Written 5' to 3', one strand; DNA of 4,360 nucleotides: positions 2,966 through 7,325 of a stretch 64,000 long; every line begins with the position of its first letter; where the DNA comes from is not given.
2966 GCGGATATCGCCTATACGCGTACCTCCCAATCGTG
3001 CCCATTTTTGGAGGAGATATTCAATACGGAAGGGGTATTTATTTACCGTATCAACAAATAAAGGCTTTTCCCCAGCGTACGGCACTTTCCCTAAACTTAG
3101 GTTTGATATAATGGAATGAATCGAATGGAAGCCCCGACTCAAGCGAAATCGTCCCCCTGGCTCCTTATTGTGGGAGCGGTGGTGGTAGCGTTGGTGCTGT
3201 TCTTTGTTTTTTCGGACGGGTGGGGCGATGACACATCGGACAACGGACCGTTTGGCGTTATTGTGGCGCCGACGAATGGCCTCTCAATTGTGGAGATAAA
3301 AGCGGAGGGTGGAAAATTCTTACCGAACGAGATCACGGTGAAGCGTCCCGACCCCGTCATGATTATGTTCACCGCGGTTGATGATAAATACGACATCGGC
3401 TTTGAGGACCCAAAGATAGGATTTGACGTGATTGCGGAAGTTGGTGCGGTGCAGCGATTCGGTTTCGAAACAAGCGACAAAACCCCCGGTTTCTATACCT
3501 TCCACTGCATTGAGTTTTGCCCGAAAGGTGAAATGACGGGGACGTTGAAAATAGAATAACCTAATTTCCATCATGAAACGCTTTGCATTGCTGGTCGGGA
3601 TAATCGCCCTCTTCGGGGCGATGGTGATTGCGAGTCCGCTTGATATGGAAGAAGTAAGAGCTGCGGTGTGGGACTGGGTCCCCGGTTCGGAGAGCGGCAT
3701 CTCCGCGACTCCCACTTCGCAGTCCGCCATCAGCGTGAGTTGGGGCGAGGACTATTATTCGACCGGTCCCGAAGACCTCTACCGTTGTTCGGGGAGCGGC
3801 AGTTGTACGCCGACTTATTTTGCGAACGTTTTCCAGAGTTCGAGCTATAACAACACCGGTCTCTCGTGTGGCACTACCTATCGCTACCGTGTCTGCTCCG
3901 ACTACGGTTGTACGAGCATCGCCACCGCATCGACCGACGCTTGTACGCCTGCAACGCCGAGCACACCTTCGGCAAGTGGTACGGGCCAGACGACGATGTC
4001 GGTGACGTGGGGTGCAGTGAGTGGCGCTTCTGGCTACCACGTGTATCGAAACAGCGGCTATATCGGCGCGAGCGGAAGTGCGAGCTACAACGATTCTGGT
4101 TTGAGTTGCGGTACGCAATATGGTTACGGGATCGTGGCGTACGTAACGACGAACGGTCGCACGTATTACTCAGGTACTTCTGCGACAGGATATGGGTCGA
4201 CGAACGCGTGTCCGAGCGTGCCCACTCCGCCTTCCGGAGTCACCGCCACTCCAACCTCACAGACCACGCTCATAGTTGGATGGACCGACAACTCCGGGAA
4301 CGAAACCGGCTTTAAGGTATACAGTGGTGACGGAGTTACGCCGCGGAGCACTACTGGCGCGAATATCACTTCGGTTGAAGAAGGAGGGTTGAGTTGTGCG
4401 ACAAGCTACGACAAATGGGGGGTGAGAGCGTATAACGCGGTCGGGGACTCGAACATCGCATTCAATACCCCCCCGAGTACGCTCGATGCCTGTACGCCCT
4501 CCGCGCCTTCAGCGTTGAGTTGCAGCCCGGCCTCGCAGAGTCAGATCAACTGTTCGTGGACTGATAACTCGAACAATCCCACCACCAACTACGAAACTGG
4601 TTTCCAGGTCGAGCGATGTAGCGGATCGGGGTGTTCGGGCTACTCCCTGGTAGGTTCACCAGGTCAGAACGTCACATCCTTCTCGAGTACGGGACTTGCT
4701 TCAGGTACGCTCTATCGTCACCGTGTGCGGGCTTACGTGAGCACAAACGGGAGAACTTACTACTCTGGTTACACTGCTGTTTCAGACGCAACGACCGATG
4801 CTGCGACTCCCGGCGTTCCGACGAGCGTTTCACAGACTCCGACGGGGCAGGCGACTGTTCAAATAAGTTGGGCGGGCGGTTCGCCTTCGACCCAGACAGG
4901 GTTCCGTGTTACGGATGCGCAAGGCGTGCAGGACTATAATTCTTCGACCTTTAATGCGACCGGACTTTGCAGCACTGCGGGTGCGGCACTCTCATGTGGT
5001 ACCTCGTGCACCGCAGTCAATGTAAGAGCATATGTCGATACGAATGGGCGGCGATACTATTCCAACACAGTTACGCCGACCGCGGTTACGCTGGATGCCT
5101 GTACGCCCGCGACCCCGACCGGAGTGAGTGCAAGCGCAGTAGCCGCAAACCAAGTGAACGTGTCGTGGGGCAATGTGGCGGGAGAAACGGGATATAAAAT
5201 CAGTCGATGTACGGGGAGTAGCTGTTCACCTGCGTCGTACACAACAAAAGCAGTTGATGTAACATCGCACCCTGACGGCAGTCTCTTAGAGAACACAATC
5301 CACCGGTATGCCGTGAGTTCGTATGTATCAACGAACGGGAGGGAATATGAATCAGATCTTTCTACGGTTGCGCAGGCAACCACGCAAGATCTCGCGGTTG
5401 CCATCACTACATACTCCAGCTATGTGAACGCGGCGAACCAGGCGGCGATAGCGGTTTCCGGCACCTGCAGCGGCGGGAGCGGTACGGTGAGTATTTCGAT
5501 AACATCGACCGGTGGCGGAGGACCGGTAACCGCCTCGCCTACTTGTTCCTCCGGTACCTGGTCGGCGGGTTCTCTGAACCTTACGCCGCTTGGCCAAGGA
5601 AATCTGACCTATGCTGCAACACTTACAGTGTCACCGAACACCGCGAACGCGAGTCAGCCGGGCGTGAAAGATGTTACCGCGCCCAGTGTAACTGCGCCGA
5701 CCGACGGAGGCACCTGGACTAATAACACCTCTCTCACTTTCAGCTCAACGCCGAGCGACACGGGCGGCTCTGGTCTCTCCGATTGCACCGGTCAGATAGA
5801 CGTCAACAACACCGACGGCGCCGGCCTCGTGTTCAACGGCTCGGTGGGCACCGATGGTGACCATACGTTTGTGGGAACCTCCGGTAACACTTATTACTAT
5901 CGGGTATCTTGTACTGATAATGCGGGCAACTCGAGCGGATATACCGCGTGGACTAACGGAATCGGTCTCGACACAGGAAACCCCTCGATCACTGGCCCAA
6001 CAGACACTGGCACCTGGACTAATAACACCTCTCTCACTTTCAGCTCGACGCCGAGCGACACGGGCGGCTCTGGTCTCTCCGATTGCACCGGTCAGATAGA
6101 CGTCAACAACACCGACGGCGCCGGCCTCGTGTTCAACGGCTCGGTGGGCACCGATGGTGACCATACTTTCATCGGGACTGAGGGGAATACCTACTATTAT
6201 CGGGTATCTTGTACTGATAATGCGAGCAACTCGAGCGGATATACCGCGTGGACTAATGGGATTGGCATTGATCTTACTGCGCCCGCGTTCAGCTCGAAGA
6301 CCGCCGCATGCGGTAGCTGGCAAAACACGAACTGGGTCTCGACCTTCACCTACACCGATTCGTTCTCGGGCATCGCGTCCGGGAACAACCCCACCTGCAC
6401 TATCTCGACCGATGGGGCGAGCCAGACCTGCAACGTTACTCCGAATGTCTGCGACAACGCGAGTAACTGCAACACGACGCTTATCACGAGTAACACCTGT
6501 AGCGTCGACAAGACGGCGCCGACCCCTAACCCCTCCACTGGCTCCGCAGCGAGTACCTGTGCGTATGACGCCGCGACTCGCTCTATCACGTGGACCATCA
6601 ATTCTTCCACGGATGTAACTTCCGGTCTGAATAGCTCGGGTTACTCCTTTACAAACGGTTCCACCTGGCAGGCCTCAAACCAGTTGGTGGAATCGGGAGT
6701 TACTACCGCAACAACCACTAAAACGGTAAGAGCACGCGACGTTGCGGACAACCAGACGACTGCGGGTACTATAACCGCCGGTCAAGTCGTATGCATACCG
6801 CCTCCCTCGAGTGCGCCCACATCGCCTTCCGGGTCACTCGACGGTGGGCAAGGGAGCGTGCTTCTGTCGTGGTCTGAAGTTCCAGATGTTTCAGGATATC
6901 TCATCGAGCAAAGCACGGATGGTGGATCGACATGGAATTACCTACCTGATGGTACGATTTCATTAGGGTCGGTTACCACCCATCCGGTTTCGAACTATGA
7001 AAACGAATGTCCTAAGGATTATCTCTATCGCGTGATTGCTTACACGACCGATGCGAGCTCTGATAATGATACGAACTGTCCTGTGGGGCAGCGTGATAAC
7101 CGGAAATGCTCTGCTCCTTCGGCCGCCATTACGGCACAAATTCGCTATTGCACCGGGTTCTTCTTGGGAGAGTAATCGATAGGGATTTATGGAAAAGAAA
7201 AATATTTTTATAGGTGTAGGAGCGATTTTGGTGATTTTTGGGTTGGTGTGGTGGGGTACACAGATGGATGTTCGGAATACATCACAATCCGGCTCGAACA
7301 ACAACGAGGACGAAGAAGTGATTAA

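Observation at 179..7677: Protein-glycosylation-like locus: GT2 polyprenyl-P-sugar synthase and GT-C membrane transferase upstream of a 1200-aa FN3-rich, sequon-rich surface protein bracketed by two degenerate CuA-type cupredoxin paralogs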

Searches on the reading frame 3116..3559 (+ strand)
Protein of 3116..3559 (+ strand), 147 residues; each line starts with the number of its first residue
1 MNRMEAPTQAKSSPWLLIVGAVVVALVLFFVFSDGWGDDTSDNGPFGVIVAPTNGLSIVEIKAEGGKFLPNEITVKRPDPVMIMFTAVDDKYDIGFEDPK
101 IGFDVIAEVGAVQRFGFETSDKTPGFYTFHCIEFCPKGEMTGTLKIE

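Call 3: search_protein_families(library=pfam, proteins=[window:3116-3559:+], max_evalue=0.01)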
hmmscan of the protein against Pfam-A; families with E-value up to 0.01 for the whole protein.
window:3116-3559:+ (147 aa): 1 family
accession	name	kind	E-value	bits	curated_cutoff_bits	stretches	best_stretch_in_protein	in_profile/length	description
PF13473.12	Cupredoxin_1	-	8.8e-06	26.1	27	1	57-137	21-97/104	Cupredoxin-like domain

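Call 4: search_protein_families(library=ncbifam, proteins=[window:3116-3559:+], max_evalue=0.01)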
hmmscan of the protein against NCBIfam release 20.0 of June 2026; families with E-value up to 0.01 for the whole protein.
window:3116-3559:+ (147 aa): 3 families
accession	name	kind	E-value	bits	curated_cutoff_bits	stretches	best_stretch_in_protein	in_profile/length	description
TIGR04246.1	nitrous_NosZ_Gp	equivalog_domain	9.8e-06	24.1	625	1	66-144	494-574/578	Sec-dependent nitrous-oxide reductase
NF041074.2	quin_ox_SoxA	equivalog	0.00023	21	110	1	53-146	58-153/154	proton pump complex quinol oxidase subunit SoxA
NF052460.1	L-NosZ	equivalog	0.0099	14.4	700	0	53-115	375-437/480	clade III lactonase-type nitrous-oxide reductase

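Call 10: search_solved_structures(query=window:3116-3559:+, max_evalue=1, show_alignments=3)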
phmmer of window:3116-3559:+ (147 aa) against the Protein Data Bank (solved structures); distinct sequences matched with E-value up to 1: 31.
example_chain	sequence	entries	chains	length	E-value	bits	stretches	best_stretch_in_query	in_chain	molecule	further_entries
7aq6_A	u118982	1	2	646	0.019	18.1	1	68-144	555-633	Nitrous-oxide reductase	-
4hcf_A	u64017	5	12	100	0.044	16.9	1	51-138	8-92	Cupredoxin 1 | Cytochrome B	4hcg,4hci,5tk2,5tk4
7aq7_A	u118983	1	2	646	0.048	16.7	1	68-144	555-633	Nitrous-oxide reductase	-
7aq9_A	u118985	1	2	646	0.091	15.8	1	68-144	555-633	Nitrous-oxide reductase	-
7aqa_A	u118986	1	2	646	0.16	15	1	68-144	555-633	Nitrous-oxide reductase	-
3sbp_A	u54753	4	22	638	0.16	15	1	68-144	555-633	Nitrous-oxide reductase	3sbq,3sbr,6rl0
6y7d_A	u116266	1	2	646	0.17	15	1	68-144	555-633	Nitrous-oxide reductase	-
6y6y_A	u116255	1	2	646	0.17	15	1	68-144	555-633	Nitrous-oxide reductase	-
6y71_A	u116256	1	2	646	0.17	15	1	68-144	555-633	Nitrous-oxide reductase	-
6rkz_A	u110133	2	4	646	0.17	15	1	68-144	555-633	Nitrous-oxide reductase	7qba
6y77_A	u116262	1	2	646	0.17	15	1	68-144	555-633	Nitrous-oxide reductase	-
6y72_A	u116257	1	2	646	0.17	15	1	68-144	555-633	Nitrous-oxide reductase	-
6y7e_A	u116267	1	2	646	0.17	15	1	68-144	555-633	Nitrous-oxide reductase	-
2bz7_A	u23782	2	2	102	0.19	14.8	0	67-146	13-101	PLASTOCYANIN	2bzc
7aq2_A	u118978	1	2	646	0.22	14.6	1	68-144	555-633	Nitrous-oxide reductase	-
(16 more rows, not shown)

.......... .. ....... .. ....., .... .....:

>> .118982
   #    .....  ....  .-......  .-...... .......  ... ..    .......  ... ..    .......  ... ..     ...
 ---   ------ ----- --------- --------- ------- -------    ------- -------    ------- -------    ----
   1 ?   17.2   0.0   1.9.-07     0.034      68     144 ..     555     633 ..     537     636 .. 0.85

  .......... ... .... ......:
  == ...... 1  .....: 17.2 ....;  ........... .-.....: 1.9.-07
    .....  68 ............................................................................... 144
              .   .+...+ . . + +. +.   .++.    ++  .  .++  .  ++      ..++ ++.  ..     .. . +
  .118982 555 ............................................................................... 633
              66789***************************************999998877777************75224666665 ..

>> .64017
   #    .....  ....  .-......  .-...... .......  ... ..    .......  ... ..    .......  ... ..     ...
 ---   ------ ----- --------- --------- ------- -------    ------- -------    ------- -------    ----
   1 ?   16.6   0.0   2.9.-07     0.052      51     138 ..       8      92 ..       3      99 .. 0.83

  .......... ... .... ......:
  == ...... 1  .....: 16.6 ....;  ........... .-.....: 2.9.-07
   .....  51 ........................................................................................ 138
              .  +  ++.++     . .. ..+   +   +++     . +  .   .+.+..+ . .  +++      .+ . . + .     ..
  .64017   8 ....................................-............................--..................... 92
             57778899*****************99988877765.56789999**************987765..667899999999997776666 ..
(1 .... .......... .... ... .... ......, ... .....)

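Call 44: find_related_loci(query=A5, collection=genome_contigs, flank=8000)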
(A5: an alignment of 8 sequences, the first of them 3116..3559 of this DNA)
Query A5 (147 aa) in genome_contigs; peptide patterns used: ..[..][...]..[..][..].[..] (x = any residue, [..] = any of these).
24 stretches matched a pattern; 1 encode a relative of the query (tblastn E <= 1e-3); 1 distinct loci.
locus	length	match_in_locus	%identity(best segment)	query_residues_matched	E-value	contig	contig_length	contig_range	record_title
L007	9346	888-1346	40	4-147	1e-32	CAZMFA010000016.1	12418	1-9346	MAG TPA_asm: uncultured Candidatus Saccharibacteria bacterium isolate SRP271791_co2_64 genome assembly, contig: NODE_129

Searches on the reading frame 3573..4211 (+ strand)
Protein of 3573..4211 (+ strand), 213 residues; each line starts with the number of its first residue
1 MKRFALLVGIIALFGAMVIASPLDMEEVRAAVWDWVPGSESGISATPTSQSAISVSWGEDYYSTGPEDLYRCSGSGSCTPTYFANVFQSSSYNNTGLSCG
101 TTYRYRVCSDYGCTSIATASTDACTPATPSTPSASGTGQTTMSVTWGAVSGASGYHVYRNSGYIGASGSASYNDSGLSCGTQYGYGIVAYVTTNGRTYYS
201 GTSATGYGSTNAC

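Call 51: search_protein_families(library=pfam, proteins=[window:3573-4211:+], max_evalue=1)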
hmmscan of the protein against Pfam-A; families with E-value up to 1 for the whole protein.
window:3573-4211:+ (213 aa): 2 families
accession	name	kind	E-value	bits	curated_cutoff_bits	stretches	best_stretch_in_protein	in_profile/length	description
PF00041.27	fn3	-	2e-06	28.3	25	2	42-109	5-68/84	Fibronectin type III domain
PF16656.11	Pur_ac_phosph_N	-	0.15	13.1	30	1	43-111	4-82/93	Purple acid Phosphatase, N-terminal domain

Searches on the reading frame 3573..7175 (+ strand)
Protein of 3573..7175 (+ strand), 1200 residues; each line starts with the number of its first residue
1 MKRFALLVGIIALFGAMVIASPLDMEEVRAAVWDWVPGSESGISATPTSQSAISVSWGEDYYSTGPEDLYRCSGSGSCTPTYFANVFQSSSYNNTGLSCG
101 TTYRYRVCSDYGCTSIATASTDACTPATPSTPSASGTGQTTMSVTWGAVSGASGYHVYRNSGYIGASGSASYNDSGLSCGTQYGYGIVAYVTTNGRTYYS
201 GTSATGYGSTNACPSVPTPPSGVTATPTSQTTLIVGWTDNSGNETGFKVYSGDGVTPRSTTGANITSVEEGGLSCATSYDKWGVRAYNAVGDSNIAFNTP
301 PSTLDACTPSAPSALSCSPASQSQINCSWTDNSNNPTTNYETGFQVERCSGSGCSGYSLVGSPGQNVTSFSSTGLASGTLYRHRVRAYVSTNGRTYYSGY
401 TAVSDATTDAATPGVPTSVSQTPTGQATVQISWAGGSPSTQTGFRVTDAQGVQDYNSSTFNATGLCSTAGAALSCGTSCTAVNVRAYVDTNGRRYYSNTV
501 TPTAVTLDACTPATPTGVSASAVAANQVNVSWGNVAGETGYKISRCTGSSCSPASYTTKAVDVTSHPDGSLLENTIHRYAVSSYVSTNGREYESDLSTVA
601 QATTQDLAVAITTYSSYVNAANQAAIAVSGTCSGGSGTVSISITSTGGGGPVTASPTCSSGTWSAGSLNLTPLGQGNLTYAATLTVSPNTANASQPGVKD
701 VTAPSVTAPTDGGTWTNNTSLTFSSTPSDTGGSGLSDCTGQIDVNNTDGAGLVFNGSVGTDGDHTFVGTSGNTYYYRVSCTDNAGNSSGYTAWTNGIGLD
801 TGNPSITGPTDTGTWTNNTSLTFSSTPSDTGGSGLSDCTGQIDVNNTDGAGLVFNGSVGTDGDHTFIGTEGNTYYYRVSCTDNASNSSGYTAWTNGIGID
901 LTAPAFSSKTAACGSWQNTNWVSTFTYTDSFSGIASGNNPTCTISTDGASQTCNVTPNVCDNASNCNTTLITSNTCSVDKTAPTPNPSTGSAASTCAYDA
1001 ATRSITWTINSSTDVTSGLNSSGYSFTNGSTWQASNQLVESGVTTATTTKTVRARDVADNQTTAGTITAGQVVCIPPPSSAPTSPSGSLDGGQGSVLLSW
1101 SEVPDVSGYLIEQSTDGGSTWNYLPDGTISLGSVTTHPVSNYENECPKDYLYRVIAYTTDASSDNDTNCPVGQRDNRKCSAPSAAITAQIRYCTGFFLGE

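Call 3: search_protein_families(library=pfam, proteins=[window:3573-7175:+], max_evalue=0.01)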
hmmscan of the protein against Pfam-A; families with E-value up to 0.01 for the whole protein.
window:3573-7175:+ (1200 aa): 1 family
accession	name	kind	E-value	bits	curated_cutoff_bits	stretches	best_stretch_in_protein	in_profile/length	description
PF00041.27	fn3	-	3e-17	63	25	2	310-390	1-71/84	Fibronectin type III domain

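Call 4: search_protein_families(library=ncbifam, proteins=[window:3573-7175:+], max_evalue=0.01)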
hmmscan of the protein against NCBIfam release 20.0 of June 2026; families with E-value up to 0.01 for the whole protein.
window:3573-7175:+ (1200 aa): 1 family
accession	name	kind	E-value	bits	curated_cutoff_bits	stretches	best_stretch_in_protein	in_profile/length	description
NF041611.1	exoglucan_CbhB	equivalog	9.9e-10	37.1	1950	2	214-390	703-871/997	exoglucanase CbhB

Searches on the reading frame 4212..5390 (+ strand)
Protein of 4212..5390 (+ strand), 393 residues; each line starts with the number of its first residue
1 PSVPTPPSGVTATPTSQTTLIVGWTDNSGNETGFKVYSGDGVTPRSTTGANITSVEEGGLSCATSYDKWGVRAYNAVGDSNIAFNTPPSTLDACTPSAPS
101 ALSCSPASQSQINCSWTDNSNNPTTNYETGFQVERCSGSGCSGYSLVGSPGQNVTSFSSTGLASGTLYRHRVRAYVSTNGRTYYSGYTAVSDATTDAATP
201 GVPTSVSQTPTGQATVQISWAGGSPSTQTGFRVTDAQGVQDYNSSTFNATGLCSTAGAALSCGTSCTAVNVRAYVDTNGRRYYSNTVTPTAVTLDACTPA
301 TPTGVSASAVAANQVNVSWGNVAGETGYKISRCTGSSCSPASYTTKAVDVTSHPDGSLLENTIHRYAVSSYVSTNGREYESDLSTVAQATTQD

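Call 51: search_protein_families(library=pfam, proteins=[window:4212-5390:+], max_evalue=1)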
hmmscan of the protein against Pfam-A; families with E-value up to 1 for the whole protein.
window:4212-5390:+ (393 aa): 2 families
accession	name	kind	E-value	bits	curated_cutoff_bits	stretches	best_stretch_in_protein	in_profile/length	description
PF00041.27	fn3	-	1.6e-14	54.3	25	3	97-177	1-71/84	Fibronectin type III domain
PF00397.32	WW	-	0.15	12.6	26.9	1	273-289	7-24/31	WW domain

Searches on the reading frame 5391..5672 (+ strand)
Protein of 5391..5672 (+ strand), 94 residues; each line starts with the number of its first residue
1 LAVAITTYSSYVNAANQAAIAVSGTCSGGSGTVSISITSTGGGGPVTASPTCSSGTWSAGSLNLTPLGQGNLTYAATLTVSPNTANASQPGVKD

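Call 51: search_protein_families(library=pfam, proteins=[window:5391-5672:+], max_evalue=1)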
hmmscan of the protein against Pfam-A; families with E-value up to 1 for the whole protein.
window:5391-5672:+ (94 aa): 1 family
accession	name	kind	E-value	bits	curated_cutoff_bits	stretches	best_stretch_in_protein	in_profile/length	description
PF06444.17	NADH_dehy_S2_C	-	0.21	12.6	27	1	72-87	7-22/55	NADH dehydrogenase subunit 2 C-terminus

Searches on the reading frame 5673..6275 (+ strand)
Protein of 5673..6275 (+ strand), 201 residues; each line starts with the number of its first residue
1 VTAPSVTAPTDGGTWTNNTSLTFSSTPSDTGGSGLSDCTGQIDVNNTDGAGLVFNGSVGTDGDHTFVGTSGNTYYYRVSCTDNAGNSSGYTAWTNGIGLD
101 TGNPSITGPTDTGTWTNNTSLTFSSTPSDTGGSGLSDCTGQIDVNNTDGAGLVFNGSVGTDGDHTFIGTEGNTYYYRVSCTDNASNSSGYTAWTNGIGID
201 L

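Call 51: search_protein_families(library=pfam, proteins=[window:5673-6275:+], max_evalue=1)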
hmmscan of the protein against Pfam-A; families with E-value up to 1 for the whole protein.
window:5673-6275:+ (201 aa): 7 families
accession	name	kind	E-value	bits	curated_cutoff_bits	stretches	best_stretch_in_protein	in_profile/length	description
PF25788.1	Ig_Rha78A_N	-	0.011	16.4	27.4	0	70-94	73-97/105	Rha78A-like, N-terminal immunoglobulin domain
PF00537.24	Toxin_3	-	0.052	14.2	21.5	0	79-99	25-44/55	Scorpion toxin-like domain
PF24269.1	DUF7467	-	0.078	14.2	27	0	28-68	25-66/116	Domain of unknown function (DUF7467)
PF22352.2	K319L-like_PKD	-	0.096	13.1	27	0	64-88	52-76/84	K319L-like, PKD domain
PF16655.11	PhoD_N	-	0.15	13.1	30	0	171-189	69-86/90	PhoD-like phosphatase, N-terminal domain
PF02762.20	Cbl_N3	-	0.2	12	25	0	172-192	26-46/86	CBL proto-oncogene N-terminus, SH2-like domain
PF16820.11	PKD_3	-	0.2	12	26.3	0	57-78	43-64/68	PKD-like domain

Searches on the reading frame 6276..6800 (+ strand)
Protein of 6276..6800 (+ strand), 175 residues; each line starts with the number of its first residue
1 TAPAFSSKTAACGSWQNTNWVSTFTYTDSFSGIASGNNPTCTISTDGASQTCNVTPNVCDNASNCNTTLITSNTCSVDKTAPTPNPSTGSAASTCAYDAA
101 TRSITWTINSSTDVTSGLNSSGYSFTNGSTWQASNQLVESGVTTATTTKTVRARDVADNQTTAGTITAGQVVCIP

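Call 51: search_protein_families(library=pfam, proteins=[window:6276-6800:+], max_evalue=1)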
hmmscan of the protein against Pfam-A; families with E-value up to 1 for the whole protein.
window:6276-6800:+ (175 aa): 2 families
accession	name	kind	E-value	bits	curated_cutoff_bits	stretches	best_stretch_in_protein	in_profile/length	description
PF04984.19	Phage_sheath_1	-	0.0052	17.1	31.4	1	59-148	75-155/168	Phage tail sheath protein subtilisin-like domain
PF23213.1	DUF7065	-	0.23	11.9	27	1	81-119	87-125/183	Domain of unknown function (DUF7065)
